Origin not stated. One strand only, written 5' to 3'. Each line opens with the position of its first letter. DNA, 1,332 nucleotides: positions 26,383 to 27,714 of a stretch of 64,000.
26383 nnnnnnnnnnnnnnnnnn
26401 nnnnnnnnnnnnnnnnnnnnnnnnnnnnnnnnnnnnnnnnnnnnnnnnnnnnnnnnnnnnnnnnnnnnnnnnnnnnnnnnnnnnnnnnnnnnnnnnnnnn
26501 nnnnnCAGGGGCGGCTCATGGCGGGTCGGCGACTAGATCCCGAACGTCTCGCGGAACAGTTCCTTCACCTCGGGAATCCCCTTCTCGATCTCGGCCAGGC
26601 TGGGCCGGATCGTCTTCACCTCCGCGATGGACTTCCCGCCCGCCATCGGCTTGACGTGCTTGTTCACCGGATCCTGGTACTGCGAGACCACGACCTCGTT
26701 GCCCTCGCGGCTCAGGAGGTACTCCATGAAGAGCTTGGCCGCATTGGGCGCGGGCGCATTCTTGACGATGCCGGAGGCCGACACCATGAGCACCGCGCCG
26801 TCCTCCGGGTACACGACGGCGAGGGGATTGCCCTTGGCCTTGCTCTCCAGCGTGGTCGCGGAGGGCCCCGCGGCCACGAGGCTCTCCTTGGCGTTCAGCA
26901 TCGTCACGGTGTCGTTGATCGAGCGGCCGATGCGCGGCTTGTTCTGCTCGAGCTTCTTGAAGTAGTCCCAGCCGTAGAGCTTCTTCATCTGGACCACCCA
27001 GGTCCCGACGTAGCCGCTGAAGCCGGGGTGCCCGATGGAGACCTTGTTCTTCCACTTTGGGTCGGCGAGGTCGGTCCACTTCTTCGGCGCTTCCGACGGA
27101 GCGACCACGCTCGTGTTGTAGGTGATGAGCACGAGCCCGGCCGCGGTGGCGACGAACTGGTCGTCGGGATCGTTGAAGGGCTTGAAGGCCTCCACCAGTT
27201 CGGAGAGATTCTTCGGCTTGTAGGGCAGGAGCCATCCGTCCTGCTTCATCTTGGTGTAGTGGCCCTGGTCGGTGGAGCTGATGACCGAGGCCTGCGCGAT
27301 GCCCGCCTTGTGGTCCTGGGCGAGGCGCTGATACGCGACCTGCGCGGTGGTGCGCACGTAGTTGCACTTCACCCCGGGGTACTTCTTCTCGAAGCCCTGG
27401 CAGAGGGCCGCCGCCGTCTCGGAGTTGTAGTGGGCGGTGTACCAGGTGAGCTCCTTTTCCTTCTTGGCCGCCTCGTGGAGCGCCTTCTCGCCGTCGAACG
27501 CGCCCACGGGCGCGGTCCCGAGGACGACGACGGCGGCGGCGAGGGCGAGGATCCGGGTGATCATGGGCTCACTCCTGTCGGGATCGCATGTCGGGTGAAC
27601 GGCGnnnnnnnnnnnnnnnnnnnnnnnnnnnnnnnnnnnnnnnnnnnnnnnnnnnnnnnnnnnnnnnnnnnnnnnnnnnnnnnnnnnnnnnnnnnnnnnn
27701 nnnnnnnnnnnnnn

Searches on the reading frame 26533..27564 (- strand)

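Call 39: search_protein_families(library=pfam, proteins=[window:26533-27564:-], max_evalue=0.001)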
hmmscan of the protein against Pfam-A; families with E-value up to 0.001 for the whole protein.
window:26533-27564:- (343 aa): 4 families
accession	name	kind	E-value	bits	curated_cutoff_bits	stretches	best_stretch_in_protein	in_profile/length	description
PF13343.11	SBP_bac_6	-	1.4e-30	107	24.6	1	94-305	6-225/245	Bacterial extracellular solute-binding protein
PF01547.30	SBP_bac_1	-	3.1e-20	73.8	26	1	50-289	9-306/307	Bacterial extracellular solute-binding protein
PF13531.11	SBP_bac_11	-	5.9e-19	69.2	25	1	49-292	11-221/227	Bacterial extracellular solute-binding protein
PF13416.11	SBP_bac_8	-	4.2e-16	60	27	1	54-304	2-265/279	Bacterial extracellular solute-binding protein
